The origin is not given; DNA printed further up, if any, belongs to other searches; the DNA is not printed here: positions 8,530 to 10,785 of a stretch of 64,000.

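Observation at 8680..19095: Amino-acid-sensing kinase plus sigma-54 activator directly upstream of two exact -24/-12 promoters that drive a formiminoglutamate / folate-C1 / glutamate module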

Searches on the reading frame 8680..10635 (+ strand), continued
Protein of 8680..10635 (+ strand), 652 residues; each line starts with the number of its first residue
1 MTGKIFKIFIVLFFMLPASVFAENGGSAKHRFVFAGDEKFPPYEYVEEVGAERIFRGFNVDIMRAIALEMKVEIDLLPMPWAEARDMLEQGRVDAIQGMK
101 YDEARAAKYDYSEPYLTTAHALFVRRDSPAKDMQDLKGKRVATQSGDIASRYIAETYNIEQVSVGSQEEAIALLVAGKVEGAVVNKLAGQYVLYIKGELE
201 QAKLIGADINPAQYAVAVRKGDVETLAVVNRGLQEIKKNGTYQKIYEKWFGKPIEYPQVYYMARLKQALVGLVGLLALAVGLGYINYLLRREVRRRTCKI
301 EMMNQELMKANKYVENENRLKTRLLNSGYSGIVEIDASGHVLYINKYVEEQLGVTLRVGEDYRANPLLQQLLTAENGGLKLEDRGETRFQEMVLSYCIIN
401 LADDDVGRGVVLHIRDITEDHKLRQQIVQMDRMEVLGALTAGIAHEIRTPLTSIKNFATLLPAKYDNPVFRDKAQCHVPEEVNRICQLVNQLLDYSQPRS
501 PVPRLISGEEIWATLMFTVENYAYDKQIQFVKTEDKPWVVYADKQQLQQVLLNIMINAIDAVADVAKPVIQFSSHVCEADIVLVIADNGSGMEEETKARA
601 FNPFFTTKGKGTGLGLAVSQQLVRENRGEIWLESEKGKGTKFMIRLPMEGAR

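Call 42: find_encoding_contigs(protein=P0002, flank=10000, max_places=1)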
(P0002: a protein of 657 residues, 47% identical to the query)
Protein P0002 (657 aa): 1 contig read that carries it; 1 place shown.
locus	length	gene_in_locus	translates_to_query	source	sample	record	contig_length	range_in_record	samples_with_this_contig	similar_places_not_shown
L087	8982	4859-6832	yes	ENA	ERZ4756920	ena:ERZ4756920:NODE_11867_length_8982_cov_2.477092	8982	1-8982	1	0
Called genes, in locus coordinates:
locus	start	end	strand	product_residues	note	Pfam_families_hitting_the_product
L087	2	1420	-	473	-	?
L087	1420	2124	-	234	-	PF00005:ABC_tran, PF13304:AAA_21 (faint)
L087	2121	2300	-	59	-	-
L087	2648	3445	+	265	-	PF02110:HK, PF01256:Carb_kinase, PF08543:Phos_pyr_kin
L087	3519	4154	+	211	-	PF02581:TMP-TENI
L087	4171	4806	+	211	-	PF00702:Hydrolase, PF06888:Put_Phosphatase, PF12710:HAD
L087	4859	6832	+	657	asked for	PF00497:SBP_bac_3, PF00512:HisKA, PF02518:HATPase_c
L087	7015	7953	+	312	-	PF00491:Arginase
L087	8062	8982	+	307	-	?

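Call 43: find_encoding_contigs(protein=P0003, flank=10000, max_places=1)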
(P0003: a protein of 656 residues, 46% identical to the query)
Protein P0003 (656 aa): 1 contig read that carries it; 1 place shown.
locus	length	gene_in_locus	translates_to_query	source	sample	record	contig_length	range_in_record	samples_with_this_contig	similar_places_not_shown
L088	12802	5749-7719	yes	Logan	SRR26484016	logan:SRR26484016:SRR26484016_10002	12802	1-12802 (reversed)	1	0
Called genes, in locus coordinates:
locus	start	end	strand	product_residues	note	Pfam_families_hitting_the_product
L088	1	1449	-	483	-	?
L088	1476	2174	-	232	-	PF00072:Response_reg, PF00486:Trans_reg_C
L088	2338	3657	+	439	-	PF07670:Gate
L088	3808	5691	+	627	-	PF02743:dCache_1, PF17201:Cache_3-Cache_2 (weak), PF00512:HisKA, PF02518:HATPase_c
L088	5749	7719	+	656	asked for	PF00497:SBP_bac_3, PF00512:HisKA, PF02518:HATPase_c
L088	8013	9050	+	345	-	PF16868:NMT1_3, PF09084:NMT1 (weak)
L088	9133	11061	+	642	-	PF06808:DctM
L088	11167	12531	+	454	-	PF00072:Response_reg, PF00158:Sigma54_activat, PF14532:Sigma54_activ_2, PF07728:AAA_5 (weak), PF25601:AAA_lid_14, PF02954:HTH_8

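Call 44: search_protein_families(library=ncbifam, proteins=[L087:7015-7950:+, L087:8062-8982:+, L088:8013-9047:+, L088:9133-11058:+, L086:13632-13985:+], max_evalue=0.01)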
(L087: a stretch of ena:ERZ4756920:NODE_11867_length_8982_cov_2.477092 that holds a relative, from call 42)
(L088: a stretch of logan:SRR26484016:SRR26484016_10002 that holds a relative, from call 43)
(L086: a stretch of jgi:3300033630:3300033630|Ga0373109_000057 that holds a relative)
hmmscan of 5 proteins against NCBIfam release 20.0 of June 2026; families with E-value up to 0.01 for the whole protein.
L087:7015-7950:+ (312 aa): 5 families
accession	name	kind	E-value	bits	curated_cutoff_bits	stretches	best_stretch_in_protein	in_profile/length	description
TIGR01230.1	agmatinase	equivalog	2e-63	214.6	174.3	1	20-308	3-274/275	agmatinase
NF002564.0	PRK02190.1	subfamily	6.6e-60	202.9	302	1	4-309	9-300/307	agmatinase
TIGR01227.1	hutG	equivalog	2.8e-38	131.9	229.15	1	27-307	32-306/307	formimidoylglutamase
TIGR01229.1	rocF_arginase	equivalog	2.1e-23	83.1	227.6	2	183-299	167-285/300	arginase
NF010347.0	PRK13775.1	equivalog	2.8e-12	46.5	381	1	89-304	94-321/331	formimidoylglutamase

L087:8062-8982:+ (307 aa): 6 families
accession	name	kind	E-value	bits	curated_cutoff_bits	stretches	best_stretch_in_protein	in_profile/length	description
TIGR02122.1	TRAP_TAXI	subfamily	7.8e-90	301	84.35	1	5-306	2-295/320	TAXI family TRAP transporter solute-binding subunit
TIGR01728.1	SsuA_fam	subfamily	3.7e-07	29.7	163.5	1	130-218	82-168/290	aliphatic sulfonate ABC transporter substrate-binding protein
TIGR01098.1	3A0109s03R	subfamily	0.00025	20.6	112.05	1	11-159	5-148/253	phosphate/phosphite/phosphonate ABC transporter substrate-binding protein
NF058595.1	invert_tail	domain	0.00091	19.6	37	1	4-50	51-89/113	lipo-invert putative C-terminal anchoring domain-containing protein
NF008588.0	PRK11553.1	subfamily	0.0022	17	299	1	131-204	109-180/319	aliphatic sulfonate ABC transporter substrate-binding protein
TIGR02136.1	ptsS_2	subfamily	0.0042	16.3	206.6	1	5-99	5-93/295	phosphate ABC transporter substrate-binding protein PstS family protein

L088:8013-9047:+ (345 aa): 6 families
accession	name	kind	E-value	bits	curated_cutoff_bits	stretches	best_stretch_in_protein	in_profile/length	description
TIGR02122.1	TRAP_TAXI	subfamily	7.5e-101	337.2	84.35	1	12-332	9-320/320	TAXI family TRAP transporter solute-binding subunit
TIGR01728.1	SsuA_fam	subfamily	9.3e-09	34.9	163.5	1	130-218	82-168/290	aliphatic sulfonate ABC transporter substrate-binding protein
NF008588.0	PRK11553.1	subfamily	0.00012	21.1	299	1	130-203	108-179/319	aliphatic sulfonate ABC transporter substrate-binding protein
TIGR01098.1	3A0109s03R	subfamily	0.0017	17.9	112.05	1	12-159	6-148/253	phosphate/phosphite/phosphonate ABC transporter substrate-binding protein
NF058595.1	invert_tail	domain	0.0027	18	37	1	4-49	51-100/113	lipo-invert putative C-terminal anchoring domain-containing protein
TIGR02136.1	ptsS_2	subfamily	0.0039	16.4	206.6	1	13-98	7-92/295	phosphate ABC transporter substrate-binding protein PstS family protein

L088:9133-11058:+ (642 aa): 3 families
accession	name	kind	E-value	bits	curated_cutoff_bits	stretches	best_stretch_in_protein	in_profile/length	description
TIGR02123.1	TRAP_fused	subfamily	8.2e-202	672.2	320.65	1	26-624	3-606/615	TRAP transporter fused permease subunit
TIGR00786.1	dctM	subfamily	6.5e-29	100.9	268.45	1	193-529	43-376/405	TRAP transporter large permease subunit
NF011634.1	PRK15060.1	equivalog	9.8e-14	51.2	800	1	190-523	56-386/425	2,3-diketo-L-gulonate TRAP transporter large permease YiaN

L086:13632-13985:+ (118 aa): 5 families
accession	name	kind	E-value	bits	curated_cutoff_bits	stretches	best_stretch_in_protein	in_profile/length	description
NF041552.1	TF_PrdR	equivalog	2.1e-05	23.1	795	1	14-99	145-229/577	sigma-54 dependent transcriptional regulator PrdR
TIGR00229.1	sensory_box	domain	0.00017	21.7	22.9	1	11-74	12-79/126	PAS domain S-box protein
NF041777.1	sens_FixL_Rhizob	equivalog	0.004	15.9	850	1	12-70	132-191/485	sensor protein FixL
NF045911.1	TCSHisKinNblS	equivalog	0.0065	14.8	1000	1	14-71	278-334/621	two-component system sensor histidine kinase NblS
TIGR02040.1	PpsR-CrtJ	equivalog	0.0069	15.5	275.4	1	17-69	148-200/442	transcriptional regulator PpsR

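Call 58: search_protein_families(library=pfam, proteins=[L005:13417-14436:+, L005:14969-16945:+])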
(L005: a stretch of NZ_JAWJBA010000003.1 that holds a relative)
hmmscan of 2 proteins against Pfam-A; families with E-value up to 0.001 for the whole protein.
L005:13417-14436:+ (340 aa): 3 families
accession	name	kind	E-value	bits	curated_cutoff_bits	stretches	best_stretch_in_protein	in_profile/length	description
PF16868.10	NMT1_3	-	9.2e-93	311.4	27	1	54-337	1-289/289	NMT1-like family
PF09084.16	NMT1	-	2e-12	47.9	20.5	1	78-216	19-149/216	NMT1/THI5 like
PF12974.12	Phosphonate-bd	-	1e-10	41.9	27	1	70-219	19-167/242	ABC transporter, phosphonate, periplasmic substrate-binding protein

L005:14969-16945:+ (659 aa): 1 family
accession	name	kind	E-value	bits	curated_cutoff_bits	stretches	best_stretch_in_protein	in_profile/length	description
PF06808.19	DctM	-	9.8e-93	311.6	23.8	1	139-574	2-408/413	Tripartite ATP-independent periplasmic transporter, DctM component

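Call 73: search_protein_families(library=ncbifam, proteins=[L084:13766-14998:+, L086:14052-15287:+, L002:13556-14791:+, L083:13515-14750:+, L017:3278-4498:+, L084:15941-16561:+, L086:16267-16890:+], max_evalue=1e-10)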
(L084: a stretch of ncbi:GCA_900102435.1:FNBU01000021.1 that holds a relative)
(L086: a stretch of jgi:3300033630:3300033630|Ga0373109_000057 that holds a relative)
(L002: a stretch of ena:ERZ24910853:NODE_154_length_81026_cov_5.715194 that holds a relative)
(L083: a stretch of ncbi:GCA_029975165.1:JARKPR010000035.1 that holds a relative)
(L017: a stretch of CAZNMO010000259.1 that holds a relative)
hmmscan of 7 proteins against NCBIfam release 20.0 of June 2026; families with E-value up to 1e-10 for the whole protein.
L084:13766-14998:+ (411 aa): 1 family
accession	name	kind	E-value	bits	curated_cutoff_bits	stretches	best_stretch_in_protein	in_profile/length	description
TIGR00210.1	gltS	equivalog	1.7e-103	346.5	310.75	1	13-403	2-391/398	sodium/glutamate symporter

L086:14052-15287:+ (412 aa): 1 family
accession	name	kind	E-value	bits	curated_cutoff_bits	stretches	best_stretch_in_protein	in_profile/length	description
TIGR00210.1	gltS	equivalog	3.7e-103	345.4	310.75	1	13-409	2-396/398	sodium/glutamate symporter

L002:13556-14791:+ (412 aa): 1 family
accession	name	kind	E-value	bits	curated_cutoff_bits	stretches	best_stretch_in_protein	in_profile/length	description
TIGR00210.1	gltS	equivalog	2.1e-105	352.8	310.75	1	13-406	2-393/398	sodium/glutamate symporter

L083:13515-14750:+ (412 aa): 1 family
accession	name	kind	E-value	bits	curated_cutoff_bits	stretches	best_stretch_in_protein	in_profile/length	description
TIGR00210.1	gltS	equivalog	3.9e-101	338.7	310.75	1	13-406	2-393/398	sodium/glutamate symporter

L017:3278-4498:+ (407 aa): 1 family
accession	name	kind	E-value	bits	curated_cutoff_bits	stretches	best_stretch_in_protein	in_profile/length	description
TIGR00210.1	gltS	equivalog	1.9e-102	343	310.75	1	12-397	1-385/398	sodium/glutamate symporter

L084:15941-16561:+ (207 aa): 1 family
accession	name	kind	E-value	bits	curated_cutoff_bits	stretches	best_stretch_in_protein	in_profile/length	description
NF045657.1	MthfCyhylaseFchA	equivalog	2.1e-59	200.5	275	1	1-201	1-202/207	methenyltetrahydrofolate cyclohydrolase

L086:16267-16890:+ (208 aa): 1 family
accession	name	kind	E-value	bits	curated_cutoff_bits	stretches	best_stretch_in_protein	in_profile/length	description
NF045657.1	MthfCyhylaseFchA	equivalog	7.2e-55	185.7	275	1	5-204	4-203/207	methenyltetrahydrofolate cyclohydrolase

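Call 88: search_protein_families(library=pfam, proteins=[L004:396-2717:-, L004:3739-5664:-, L004:5793-6833:-, L003:18710-20020:+, L003:20035-21672:+])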
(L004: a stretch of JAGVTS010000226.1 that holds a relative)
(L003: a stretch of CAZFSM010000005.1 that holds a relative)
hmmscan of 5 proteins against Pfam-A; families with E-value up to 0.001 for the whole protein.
L004:396-2717:- (774 aa): 4 families
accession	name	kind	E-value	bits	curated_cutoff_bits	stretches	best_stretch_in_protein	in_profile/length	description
PF00176.29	SNF2-rel_dom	-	6.2e-34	117.9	24.9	1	251-500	4-266/290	SNF2-related domain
PF00271.37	Helicase_C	-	1.9e-24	86.5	23.5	1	561-667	2-110/110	Helicase conserved C-terminal domain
PF04851.21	ResIII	-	5.8e-15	56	22.5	1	244-398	3-163/164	Type III restriction enzyme, res subunit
PF00270.35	DEAD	-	2.1e-07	31.3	26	1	248-400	3-162/167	DEAD/DEAH box helicase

L004:3739-5664:- (642 aa): 1 family
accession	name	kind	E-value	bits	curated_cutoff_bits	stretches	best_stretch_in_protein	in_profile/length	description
PF06808.19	DctM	-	1.5e-92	311.1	23.8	1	124-562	1-411/413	Tripartite ATP-independent periplasmic transporter, DctM component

L004:5793-6833:- (347 aa): 1 family
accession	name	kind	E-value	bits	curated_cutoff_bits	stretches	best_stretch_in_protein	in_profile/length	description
PF16868.10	NMT1_3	-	2.9e-93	313.1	27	1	47-335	2-289/289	NMT1-like family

L003:18710-20020:+ (437 aa): 2 families
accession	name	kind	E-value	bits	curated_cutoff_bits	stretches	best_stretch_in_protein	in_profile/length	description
PF07690.21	MFS_1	-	5.7e-31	108.1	33.4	2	20-380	5-343/347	Major Facilitator Superfamily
PF00083.30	Sugar_tr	-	1.4e-26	93.8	22.3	1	12-220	2-203/452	Sugar (and other) transporter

L003:20035-21672:+ (546 aa): 1 family
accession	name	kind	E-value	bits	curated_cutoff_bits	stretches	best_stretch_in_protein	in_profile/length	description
PF00171.27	Aldedh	-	1.8e-103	347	23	1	59-525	7-458/461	Aldehyde dehydrogenase family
